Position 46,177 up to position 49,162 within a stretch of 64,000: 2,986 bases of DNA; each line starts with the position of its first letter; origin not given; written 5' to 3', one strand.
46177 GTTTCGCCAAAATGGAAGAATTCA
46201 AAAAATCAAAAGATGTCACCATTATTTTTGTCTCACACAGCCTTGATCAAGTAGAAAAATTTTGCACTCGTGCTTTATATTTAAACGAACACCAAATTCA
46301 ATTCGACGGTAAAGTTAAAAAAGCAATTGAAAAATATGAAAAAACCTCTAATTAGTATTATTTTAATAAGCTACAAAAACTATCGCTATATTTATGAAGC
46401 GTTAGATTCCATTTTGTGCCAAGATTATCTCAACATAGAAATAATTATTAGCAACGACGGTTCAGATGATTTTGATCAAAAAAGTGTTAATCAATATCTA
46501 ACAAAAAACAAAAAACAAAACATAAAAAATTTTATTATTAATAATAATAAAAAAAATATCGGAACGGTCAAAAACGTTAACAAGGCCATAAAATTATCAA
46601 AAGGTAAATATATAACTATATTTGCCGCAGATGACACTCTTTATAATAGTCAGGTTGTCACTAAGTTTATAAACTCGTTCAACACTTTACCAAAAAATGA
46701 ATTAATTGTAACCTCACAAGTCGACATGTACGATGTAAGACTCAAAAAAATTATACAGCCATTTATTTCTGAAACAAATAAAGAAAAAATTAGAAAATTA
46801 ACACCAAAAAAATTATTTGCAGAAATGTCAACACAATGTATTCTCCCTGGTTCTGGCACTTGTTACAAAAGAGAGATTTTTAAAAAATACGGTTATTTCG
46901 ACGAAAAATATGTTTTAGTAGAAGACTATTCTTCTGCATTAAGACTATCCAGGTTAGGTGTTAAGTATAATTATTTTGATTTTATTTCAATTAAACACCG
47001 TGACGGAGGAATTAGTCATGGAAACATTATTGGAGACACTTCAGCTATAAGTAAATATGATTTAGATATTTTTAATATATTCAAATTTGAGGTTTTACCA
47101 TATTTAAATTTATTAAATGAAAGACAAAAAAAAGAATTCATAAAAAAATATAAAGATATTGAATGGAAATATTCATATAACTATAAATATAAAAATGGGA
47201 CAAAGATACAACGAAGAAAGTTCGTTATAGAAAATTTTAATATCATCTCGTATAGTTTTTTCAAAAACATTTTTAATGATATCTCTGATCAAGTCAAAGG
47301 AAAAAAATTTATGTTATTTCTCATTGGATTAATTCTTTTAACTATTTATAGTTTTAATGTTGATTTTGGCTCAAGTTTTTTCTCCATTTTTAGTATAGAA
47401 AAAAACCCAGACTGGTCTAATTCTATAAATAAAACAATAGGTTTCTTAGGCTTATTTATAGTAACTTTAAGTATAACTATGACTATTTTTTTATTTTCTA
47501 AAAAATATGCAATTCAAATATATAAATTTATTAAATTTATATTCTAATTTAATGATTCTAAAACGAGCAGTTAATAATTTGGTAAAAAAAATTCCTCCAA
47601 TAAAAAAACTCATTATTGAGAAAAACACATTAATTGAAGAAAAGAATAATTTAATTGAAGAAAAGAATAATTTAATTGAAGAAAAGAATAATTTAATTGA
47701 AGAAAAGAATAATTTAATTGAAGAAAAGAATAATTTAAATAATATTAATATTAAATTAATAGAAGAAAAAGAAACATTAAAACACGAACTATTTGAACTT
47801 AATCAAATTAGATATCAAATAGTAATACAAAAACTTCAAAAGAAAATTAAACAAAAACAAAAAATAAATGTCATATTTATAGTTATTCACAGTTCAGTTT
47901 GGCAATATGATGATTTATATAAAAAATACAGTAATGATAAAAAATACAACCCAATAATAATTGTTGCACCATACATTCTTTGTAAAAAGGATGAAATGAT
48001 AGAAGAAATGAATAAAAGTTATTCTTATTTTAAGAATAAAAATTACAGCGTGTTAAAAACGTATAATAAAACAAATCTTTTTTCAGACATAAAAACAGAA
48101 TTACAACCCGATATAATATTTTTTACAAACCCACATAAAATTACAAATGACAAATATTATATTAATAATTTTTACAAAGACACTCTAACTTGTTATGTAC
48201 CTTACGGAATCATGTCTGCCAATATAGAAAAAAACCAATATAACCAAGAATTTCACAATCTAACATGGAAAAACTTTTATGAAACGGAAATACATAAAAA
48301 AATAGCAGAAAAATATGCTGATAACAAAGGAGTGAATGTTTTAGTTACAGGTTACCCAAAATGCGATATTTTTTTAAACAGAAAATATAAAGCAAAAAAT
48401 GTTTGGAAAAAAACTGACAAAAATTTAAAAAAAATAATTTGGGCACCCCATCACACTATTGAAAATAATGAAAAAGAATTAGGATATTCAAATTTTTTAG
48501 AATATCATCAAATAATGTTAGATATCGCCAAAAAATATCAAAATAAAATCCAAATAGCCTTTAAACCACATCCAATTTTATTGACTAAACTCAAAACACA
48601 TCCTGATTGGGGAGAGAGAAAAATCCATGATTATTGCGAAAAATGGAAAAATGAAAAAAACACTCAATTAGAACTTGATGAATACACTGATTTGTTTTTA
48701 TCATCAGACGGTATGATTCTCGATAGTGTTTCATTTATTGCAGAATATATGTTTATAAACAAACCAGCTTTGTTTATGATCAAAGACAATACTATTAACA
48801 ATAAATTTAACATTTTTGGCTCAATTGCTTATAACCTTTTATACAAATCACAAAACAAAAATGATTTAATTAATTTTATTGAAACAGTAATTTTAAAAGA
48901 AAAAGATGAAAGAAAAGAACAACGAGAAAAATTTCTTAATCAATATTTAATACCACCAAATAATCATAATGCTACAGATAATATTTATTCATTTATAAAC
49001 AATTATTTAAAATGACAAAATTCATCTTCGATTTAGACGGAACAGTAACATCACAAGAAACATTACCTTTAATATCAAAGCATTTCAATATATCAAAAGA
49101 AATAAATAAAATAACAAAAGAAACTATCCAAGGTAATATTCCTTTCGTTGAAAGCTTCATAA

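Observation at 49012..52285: CDP-activated amino-alcohol/phospho-alcohol module: SerB-like HAD, LicC-like cytidylyltransferase, two methyltransferases and an Asp/Glu-family racemase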

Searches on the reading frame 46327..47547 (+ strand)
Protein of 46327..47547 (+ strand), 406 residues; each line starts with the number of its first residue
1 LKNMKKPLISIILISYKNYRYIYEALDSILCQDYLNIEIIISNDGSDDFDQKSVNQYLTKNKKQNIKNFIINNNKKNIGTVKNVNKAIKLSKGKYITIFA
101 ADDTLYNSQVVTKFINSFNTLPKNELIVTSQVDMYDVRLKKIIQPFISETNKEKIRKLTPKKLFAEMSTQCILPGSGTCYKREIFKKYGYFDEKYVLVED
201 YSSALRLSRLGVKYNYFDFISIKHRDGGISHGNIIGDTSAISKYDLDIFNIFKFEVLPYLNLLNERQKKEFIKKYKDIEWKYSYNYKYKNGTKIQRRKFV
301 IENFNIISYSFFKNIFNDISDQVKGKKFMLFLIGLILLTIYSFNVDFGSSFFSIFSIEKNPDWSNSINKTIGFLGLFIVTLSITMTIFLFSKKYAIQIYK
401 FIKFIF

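Call 4: search_protein_families(library=pfam, proteins=[window:46327-47547:+], max_evalue=0.01)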
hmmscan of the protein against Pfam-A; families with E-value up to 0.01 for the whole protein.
window:46327-47547:+ (406 aa): 3 families
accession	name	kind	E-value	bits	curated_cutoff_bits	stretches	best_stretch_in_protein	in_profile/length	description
PF00535.33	Glycos_transf_2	-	1.1e-19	71.4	23.3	1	10-188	1-167/168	Glycosyl transferase family 2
PF13641.12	Glyco_tranf_2_3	-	3.6e-10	40.7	27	1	9-216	3-203/230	Glycosyltransferase like family 2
PF13632.12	Glyco_trans_2_3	-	0.00019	21.7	27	1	164-218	63-117/198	Glycosyl transferase family group 2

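Call 5: search_protein_families(library=ncbifam, proteins=[window:46327-47547:+], max_evalue=0.01)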
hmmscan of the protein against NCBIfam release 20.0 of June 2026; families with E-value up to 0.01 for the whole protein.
window:46327-47547:+ (406 aa): 12 families
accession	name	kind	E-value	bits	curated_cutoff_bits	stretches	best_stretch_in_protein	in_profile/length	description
NF047683.1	TeichurnBiosyTuaG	equivalog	2.1e-12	47.2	400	1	5-109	4-103/252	teichuronic acid biosynthesis protein TuaG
NF050050.1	ProtGlycPglI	equivalog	4.8e-12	45.9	500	1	7-111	2-102/306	GalNAc(5)-diNAcBac-PP-undecaprenol beta-1,3-glucosyltransferase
NF007453.0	PRK10018.1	equivalog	1.1e-11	44.9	382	1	5-108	4-102/280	colanic acid biosynthesis glycosyltransferase WcaA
TIGR03937.1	PgaC_IcaA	equivalog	3.9e-11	42.6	422.3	1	3-123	41-155/407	poly-beta-1,6-N-acetyl-D-glucosamine synthase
TIGR04017.1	WcaA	equivalog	4.5e-11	42.9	495.75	1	5-108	3-101/279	colanic acid biosynthesis glycosyltransferase WcaA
NF007482.0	PRK10073.1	equivalog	1.6e-10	40.5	423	1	5-108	4-101/334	glycosyltransferase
NF053739.1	GlytfEpsEBac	equivalog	1.7e-10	40.4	450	1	7-155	1-143/265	glycosyltransferase EpsE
NF041394.1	GtaseAglG_Halo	equivalog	9.6e-10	38.2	440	1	9-120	3-109/304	glucosyl-dolichyl phosphate glucuronosyltransferase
NF041875.1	EPS_EpsD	equivalog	1.5e-09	37.7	370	1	9-217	1-199/325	exopolysaccharide biosynthesis glycosyltransferase EpsD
NF038299.1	EPS_HpsN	equivalog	3.4e-08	32.8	425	1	7-196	1-189/317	hormogonium polysaccharide biosynthesis glycosyltransferase HpsN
TIGR04283.1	glyco_like_mftF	equivalog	0.00014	21.5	182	1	9-211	1-173/221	TIGR04283 family arsenosugar biosynthesis glycosyltransferase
NF038302.1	EPS_HpsE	equivalog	0.00046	19.3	300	1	21-125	18-118/307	hormogonium polysaccharide biosynthesis glycosyltransferase HpsE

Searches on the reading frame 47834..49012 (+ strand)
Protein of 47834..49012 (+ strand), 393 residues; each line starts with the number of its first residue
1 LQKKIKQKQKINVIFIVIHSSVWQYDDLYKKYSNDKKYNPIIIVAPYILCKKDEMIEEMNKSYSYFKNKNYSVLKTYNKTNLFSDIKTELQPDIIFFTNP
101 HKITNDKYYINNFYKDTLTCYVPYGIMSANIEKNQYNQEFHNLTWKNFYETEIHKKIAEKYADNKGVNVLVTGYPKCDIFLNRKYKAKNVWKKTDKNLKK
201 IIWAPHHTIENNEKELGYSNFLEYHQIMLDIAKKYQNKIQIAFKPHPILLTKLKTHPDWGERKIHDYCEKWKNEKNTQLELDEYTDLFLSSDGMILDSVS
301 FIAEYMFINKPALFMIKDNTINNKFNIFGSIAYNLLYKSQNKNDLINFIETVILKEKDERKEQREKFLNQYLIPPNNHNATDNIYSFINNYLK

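Call 47: find_homologous_proteins(query=window:47834-49012:+, max_evalue=0.001)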
Query window:47834-49012:+ (393 aa): 2100 proteins with E <= 0.001 among 5022 candidates; the best 120 are listed.
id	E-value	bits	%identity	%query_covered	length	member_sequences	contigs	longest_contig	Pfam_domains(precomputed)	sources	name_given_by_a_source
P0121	4.4e-260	880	100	100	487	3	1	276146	-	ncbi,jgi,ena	ncbi:MAG: CDP-glycerol--glycerophosphate glycerophosphotransferase [Candidatus Shapirobacteria bacte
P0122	1.3e-192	658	72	100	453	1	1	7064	-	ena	-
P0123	3.5e-178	611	67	100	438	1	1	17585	PF04464.21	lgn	-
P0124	2.5e-176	605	67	100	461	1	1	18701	PF04464.21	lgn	-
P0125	9.6e-171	586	64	100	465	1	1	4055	-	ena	-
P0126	3.2e-170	585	65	100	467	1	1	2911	-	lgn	-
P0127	1.2e-160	553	61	98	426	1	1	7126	-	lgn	-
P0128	6.9e-144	498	55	99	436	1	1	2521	PF04464.21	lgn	-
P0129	4.8e-143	495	55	98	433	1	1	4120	PF04464.21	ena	-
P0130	3.4e-142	492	55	98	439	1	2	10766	PF04464.21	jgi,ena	-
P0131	1.9e-139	483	55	97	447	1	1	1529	PF04464.21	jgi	jgi:hypothetical protein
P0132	3.7e-133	463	51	98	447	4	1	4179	PF04464.21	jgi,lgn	-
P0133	1.7e-132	460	54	97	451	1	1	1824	-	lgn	-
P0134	4.5e-131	456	52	97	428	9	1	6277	PF04464.21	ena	-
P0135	1.3e-130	454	54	97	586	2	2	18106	PF04464.21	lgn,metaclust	metaclust:\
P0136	4.6e-130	452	53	95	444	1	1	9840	PF04464.21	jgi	-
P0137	2.3e-128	447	51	99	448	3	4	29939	PF04464.21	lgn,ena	-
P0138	3.7e-128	446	49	99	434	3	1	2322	PF04464.21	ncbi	-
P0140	7.8e-128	445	50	99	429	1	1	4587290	PF04464.21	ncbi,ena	-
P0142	1.7e-127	444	48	98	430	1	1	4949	PF04464.21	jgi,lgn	jgi:hypothetical protein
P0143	5.6e-127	442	50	97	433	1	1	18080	PF04464.21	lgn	-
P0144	2.6e-126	440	52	98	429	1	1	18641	PF04464.21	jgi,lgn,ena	-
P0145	2.8e-126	440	49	98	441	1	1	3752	PF04464.21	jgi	jgi:CDP-glycerol glycerophosphotransferase (TagB/SpsB family)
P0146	4.1e-126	439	50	100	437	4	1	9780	PF04464.21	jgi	-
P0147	4.6e-126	439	51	95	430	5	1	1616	PF04464.21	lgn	-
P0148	4.9e-126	439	52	98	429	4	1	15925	PF04464.21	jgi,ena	jgi:hypothetical protein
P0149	5.0e-126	439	51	98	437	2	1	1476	PF04464.21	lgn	-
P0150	1.0e-125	438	49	98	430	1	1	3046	PF04464.21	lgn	-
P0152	1.4e-125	438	51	98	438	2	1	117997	PF04464.21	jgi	-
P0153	2.1e-125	437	49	98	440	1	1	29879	PF04464.21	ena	-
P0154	2.9e-125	437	51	99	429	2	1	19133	PF04464.21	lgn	-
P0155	3.4e-125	436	48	99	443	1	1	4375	PF04464.21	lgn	-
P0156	3.8e-125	436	49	97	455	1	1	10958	PF04464.21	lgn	-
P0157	1.1e-124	435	49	97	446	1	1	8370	PF04464.21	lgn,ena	-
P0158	2.2e-124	434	50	97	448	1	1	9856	PF04464.21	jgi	jgi:hypothetical protein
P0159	2.3e-124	434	51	99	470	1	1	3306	PF04464.21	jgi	-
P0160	7.3e-124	432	53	99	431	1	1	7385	PF04464.21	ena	-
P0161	9.3e-124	432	51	94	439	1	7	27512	PF04464.21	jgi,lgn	-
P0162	9.3e-124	432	50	97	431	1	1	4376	PF04464.21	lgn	-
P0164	1.5e-123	431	50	97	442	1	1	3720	PF04464.21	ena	-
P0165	2.1e-123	431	47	100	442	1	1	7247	PF04464.21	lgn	-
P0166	2.7e-123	430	49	98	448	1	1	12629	PF04464.21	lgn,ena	-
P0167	3.8e-123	430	49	98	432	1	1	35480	PF04464.21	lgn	-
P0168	5.5e-123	429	49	98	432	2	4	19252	PF04464.21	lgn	-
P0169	6.6e-123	429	48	97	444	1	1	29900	PF04464.21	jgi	-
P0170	8.5e-123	429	50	99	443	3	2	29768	PF04464.21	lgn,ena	-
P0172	1.5e-122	428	50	97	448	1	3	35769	PF04464.21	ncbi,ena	-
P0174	3.5e-122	426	53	98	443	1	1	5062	PF04464.21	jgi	jgi:hypothetical protein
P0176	3.9e-122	426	50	97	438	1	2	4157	PF04464.21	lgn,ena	-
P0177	6.8e-122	426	49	97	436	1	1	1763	PF04464.21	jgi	jgi:CDP-glycerol glycerophosphotransferase (TagB/SpsB family)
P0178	7.9e-122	425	51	97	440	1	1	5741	PF04464.21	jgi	jgi:hypothetical protein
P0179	1.7e-121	424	50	98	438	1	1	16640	PF04464.21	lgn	-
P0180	1.9e-121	424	50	95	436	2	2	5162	PF04464.21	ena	-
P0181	2.0e-121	424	50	99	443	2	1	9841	PF04464.21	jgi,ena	-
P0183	5.3e-121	423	49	96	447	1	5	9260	PF04464.21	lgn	-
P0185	1.2e-120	421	48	99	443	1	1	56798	PF04464.21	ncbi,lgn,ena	-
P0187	2.0e-120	421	49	96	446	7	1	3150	PF04464.21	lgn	-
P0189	2.6e-120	420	50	98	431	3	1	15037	PF04464.21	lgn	-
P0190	3.5e-120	420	48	97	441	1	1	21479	PF04464.21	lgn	-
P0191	3.6e-120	420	49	99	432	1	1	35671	PF04464.21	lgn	-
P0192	3.6e-120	420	51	99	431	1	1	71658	PF04464.21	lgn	-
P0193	4.1e-120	420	48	99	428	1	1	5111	PF04464.21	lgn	-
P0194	4.3e-120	420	47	98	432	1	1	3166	PF04464.21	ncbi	-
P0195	4.6e-120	419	49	99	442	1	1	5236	PF04464.21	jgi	jgi:hypothetical protein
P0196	1.1e-119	418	49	96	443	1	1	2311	PF04464.21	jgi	-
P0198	3.0e-119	417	47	100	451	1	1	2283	PF04464.21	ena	-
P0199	7.0e-119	416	49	97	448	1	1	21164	PF04464.21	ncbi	-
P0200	1.2e-118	415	50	97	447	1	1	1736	PF04464.21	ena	-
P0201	1.5e-118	415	49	98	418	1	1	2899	PF04464.21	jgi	jgi:hypothetical protein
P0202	1.9e-118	414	50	98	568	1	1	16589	PF04464.21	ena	-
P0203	2.8e-118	414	48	95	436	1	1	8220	PF04464.21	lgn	-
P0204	2.9e-118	414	48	98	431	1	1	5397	PF04464.21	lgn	-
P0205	3.1e-118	414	49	98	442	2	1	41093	PF04464.21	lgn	-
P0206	5.1e-118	413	50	98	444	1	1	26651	PF04464.21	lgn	-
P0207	6.8e-118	412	48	99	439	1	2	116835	PF04464.21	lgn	-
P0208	6.9e-118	412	48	99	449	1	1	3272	PF04464.21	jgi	-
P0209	8.1e-118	412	49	99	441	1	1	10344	PF04464.21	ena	-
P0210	8.4e-118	412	48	96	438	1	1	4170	PF04464.21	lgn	-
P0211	1.0e-117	412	47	95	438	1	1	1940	PF04464.21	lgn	-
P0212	1.4e-117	411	50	99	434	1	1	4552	PF04464.21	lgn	-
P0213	2.3e-117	411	49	98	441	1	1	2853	PF04464.21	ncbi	-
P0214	5.0e-117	410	49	98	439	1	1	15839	PF04464.21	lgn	-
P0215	6.0e-117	409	47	98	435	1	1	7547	PF04464.21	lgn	-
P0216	8.9e-117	409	47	98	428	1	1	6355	PF04464.21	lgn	-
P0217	1.1e-116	408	51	98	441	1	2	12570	PF04464.21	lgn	-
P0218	1.4e-116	408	48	98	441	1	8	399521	PF04464.21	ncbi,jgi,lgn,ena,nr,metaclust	ncbi:MAG: hypothetical protein APF84_18605 [Gracilibacter sp. BRH_c7a]|nr:MAG: hypothetical protein 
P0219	1.8e-116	408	48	99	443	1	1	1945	PF04464.21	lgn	-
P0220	2.4e-116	407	47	99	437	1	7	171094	PF04464.21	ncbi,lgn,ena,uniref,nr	ncbi:CDP-glycerol glycerophosphotransferase family protein [Parabacteroides acidifaciens]|uniref:CDP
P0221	2.5e-116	407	47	97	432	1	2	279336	PF04464.21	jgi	jgi:hypothetical protein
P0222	4.3e-116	406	47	98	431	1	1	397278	PF04464.21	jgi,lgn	jgi:hypothetical protein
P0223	5.2e-116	406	48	98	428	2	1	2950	PF04464.21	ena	-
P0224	6.2e-116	406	47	100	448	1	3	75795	PF04464.21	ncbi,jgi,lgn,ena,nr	ncbi:MAG: CDP-glycerol glycerophosphotransferase family protein [Salinivirgaceae bacterium]|nr:CDP-g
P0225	7.4e-116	406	49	95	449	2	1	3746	PF04464.21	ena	-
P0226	9.8e-116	405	52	90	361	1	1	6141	PF04464.21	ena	-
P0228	2.1e-115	404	47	98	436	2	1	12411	PF04464.21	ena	-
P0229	2.6e-115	404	50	98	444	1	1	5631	PF04464.21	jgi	jgi:hypothetical protein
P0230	3.5e-115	403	48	95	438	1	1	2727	PF04464.21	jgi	jgi:hypothetical protein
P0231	3.8e-115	403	46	99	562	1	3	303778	PF22674.3,PF04464.21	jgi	jgi:hypothetical protein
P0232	3.8e-115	403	47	96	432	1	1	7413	PF04464.21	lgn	-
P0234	4.8e-115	403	49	99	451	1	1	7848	PF04464.21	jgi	-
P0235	5.4e-115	403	48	99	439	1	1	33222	PF04464.21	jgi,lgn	-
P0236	5.6e-115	403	45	97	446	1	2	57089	PF04464.21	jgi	jgi:hypothetical protein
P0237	7.0e-115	402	49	99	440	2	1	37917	PF04464.21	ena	-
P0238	1.0e-114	402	47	99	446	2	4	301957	PF04464.21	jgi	-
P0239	1.1e-114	402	47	97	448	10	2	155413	PF04464.21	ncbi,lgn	-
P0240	1.4e-114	401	47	98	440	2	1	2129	PF04464.21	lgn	-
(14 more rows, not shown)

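Call 62: search_solved_structures(query=A1, max_evalue=1)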
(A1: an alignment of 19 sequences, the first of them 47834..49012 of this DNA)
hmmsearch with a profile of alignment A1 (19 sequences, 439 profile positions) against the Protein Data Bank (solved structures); distinct sequences matched with E-value up to 1: 1.
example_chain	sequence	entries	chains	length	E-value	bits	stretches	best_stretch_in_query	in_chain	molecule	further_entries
8va1_A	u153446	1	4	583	8.7e-08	34.6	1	184-364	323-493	Teichoic acid ribitol-phosphate polymerase TarL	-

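Call 97: predict_structure(alignment_id=A3)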
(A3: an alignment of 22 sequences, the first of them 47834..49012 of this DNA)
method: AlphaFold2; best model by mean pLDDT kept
length: 393 residues; sequences in the alignment: 22
mean_pLDDT: 93.1   pTM: 0.90
mean pLDDT of the five models: 93.1, 93.0, 91.9, 90.0, 87.1
residues with pLDDT >= 90: 310; 70-90: 78; 50-70: 5; < 50: 0
segments of 3 or more residues with pLDDT < 50: none
pLDDT, mean of each block of 10 residues (from residue 1): 87 95 94 97 93 91 96 92 91 96 93 96 87 89 96 95 96 94 92 94 93 74 96 97 92 91 97 96 92 92 93 93 91 96 98 98 96 87 97 92
secondary structure, 60 per line:
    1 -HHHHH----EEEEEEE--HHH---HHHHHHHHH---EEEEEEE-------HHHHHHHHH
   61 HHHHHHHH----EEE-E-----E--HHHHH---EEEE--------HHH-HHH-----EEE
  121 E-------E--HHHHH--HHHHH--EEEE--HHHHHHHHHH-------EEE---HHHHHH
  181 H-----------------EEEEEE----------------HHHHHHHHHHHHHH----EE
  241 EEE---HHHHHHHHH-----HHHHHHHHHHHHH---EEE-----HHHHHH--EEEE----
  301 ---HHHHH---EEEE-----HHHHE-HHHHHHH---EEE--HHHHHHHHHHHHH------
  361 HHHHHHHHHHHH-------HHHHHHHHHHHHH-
elements in order: H2-6 E11-17 H26-34 E38-44 H52-68 E73-75 H86-90 E94-97 E118-121 H132-136 H139-143 E146-149 H152-161 E169-171 H175-181 E199-204 H221-234 E239-243 H247-255 H261-273 E277-279 H285-290 E293-296 H304-308 E312-315 H321-324 H327-333 E337-339 H342-354 H361-372 H380-392

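Call 99: fold_search(model_id=the predicted structure, library=pdb)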
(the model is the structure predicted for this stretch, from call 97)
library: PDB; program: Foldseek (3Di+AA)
matches with E <= 10: 1658; with E <= 0.001: 180
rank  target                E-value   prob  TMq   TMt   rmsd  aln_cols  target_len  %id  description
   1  5enz_B                1.6e-12  1.00  0.57  0.60   6.7       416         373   17  S. aureus MnaA-UDP co-structure (released 2016-04-27)
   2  1f6d_D                3.6e-12  1.00  0.57  0.59   6.6       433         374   16  THE STRUCTURE OF UDP-N-ACETYLGLUCOSAMINE 2-EPIMERASE FROM E. COLI. (released 2000-12-13)
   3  1f6d_A                6.9e-12  1.00  0.57  0.59   6.5       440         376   16  THE STRUCTURE OF UDP-N-ACETYLGLUCOSAMINE 2-EPIMERASE FROM E. COLI. (released 2000-12-13)
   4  4fkz_B                1.9e-11  1.00  0.59  0.61   6.1       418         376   12  Crystal structure of Bacillus subtilis UDP-GlcNAc 2-epimerase in complex with UDP-GlcNAc and UDP (released 2013-05-08)
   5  3dzc_A                4.5e-11  1.00  0.60  0.62   6.3       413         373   15  2.35 Angstrom resolution structure of WecB (VC0917), a UDP-N-acetylglucosamine 2-epimerase from Vibrio cholerae. (released 2008-08-12)
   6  4neq                  4.5e-11  1.00  0.52  0.56   8.0       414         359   14  The structure of UDP-GlcNAc 2-epimerase from Methanocaldococcus jannaschii (released 2014-04-23)
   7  1v4v_A                5.1e-11  1.00  0.53  0.55   6.7       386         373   12  Crystal Structure Of UDP-N-Acetylglucosamine 2-Epimerase From Thermus Thermophilus HB8 (released 2003-12-02)
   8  5enz_A                5.8e-11  1.00  0.58  0.61   7.3       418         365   15  S. aureus MnaA-UDP co-structure (released 2016-04-27)
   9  4fkz_A                5.8e-11  1.00  0.57  0.58   5.9       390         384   13  Crystal structure of Bacillus subtilis UDP-GlcNAc 2-epimerase in complex with UDP-GlcNAc and UDP (released 2013-05-08)
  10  3ot5_D                5.8e-11  1.00  0.60  0.63   6.1       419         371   14  2.2 Angstrom Resolution Crystal Structure of putative UDP-N-acetylglucosamine 2-epimerase from Listeria monocytogenes (released 2010-09-22)
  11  6vlb_B                6.5e-11  1.00  0.60  0.63   6.7       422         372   15  Crystal structure of ligand-free UDP-GlcNAc 2-epimerase from Neisseria meningitidis (released 2020-11-11)
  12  3beo_A                1.1e-10  1.00  0.58  0.60   6.4       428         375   12  A Structural Basis for the allosteric regulation of non-hydrolyzing UDP-GlcNAc 2-epimerases (released 2008-02-19)
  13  1f6d_C                1.1e-10  1.00  0.55  0.58   7.1       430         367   16  THE STRUCTURE OF UDP-N-ACETYLGLUCOSAMINE 2-EPIMERASE FROM E. COLI. (released 2000-12-13)
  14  1f6d_B                1.7e-10  1.00  0.59  0.61   6.4       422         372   15  THE STRUCTURE OF UDP-N-ACETYLGLUCOSAMINE 2-EPIMERASE FROM E. COLI. (released 2000-12-13)
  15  6vlc_D                2.1e-10  1.00  0.58  0.61   6.6       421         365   16  Crystal structure of UDP-GlcNAc 2-epimerase from Neisseria meningitidis bound to UDP-GlcNAc (released 2020-11-11)
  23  3l7k_D                5.1e-10  1.00  0.56  0.56   7.0       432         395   14  Structure of the Wall Teichoic Acid Polymerase TagF, H444N + CDPG (15 minute soak) (released 2010-04-28)
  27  8va1_A                7.4e-10  1.00  0.54  0.40   8.1       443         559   15  S. aureus TarL H300N in complex with CDP-ribitol (single tetramer) (released 2024-04-03)
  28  8va1_B                7.8e-10  1.00  0.56  0.41   6.5       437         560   16  S. aureus TarL H300N in complex with CDP-ribitol (single tetramer) (released 2024-04-03)
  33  8va1_D                1.3e-09  1.00  0.57  0.42   7.2       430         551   14  S. aureus TarL H300N in complex with CDP-ribitol (single tetramer) (released 2024-04-03)
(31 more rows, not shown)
